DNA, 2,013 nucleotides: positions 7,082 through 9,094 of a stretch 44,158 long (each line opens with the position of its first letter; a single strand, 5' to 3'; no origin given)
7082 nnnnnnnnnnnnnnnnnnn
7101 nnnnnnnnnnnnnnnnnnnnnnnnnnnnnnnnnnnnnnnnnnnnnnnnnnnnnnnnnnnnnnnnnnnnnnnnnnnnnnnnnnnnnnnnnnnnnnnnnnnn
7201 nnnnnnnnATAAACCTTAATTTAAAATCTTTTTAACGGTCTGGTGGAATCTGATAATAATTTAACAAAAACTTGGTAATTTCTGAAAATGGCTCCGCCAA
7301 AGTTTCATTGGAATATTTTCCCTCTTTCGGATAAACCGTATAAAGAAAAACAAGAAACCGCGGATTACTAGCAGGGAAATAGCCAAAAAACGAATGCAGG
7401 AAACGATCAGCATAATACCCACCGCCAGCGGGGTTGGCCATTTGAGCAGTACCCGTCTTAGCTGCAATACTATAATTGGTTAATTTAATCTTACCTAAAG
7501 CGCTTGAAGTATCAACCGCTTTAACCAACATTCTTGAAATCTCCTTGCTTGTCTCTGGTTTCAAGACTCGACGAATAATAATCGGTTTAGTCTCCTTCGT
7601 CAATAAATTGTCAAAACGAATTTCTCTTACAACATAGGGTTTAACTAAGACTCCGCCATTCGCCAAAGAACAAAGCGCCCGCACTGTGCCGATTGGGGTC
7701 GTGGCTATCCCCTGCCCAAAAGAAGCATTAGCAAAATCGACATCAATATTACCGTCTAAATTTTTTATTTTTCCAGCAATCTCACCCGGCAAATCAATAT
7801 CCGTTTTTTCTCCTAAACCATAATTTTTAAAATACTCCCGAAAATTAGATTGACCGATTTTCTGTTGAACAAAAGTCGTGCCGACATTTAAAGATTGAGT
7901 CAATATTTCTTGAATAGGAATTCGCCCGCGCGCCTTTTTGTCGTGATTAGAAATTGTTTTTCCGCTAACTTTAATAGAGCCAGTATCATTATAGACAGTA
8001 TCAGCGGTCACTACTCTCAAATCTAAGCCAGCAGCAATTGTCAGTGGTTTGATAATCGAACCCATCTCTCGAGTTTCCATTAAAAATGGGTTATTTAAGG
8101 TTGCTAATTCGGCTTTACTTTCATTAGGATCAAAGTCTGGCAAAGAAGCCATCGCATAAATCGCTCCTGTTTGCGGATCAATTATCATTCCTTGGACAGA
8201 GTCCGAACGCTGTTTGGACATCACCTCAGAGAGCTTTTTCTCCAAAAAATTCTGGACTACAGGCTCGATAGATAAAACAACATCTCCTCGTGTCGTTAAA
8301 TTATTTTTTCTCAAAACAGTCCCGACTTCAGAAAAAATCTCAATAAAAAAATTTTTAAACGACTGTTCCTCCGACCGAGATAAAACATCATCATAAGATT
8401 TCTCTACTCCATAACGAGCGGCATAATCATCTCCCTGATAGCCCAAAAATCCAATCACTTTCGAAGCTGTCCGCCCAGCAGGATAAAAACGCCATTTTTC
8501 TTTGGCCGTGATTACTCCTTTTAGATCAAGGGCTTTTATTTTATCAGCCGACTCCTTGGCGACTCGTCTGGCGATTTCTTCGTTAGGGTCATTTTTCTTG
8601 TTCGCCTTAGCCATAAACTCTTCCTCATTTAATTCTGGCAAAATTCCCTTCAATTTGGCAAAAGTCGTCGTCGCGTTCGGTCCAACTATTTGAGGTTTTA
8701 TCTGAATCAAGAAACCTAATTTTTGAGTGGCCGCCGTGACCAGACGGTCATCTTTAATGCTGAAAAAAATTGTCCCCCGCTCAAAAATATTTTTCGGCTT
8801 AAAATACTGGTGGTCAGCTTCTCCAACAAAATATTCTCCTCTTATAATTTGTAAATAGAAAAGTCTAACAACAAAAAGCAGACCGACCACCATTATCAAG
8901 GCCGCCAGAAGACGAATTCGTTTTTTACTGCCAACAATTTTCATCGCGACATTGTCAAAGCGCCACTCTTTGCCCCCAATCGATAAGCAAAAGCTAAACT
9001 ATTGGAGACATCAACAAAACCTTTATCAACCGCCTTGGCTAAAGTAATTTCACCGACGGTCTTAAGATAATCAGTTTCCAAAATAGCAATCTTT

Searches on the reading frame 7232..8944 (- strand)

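Call 94: search_protein_families(library=pfam, proteins=[window:7232-8944:-], max_evalue=0.01)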
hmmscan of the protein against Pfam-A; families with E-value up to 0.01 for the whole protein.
window:7232-8944:- (570 aa): 3 families
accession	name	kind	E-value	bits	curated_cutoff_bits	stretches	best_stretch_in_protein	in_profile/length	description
PF00905.27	Transpeptidase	-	1.2e-62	212.3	22.1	1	253-550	4-291/299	Penicillin binding protein transpeptidase domain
PF03717.20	PBP_dimer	-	2.7e-07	31.6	24.4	1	65-189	11-159/180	Penicillin-binding Protein dimerisation domain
PF21922.1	PBP_dimer_2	-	0.0012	19.5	27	1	152-205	25-74/83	Penicillin binding protein A dimerisation domain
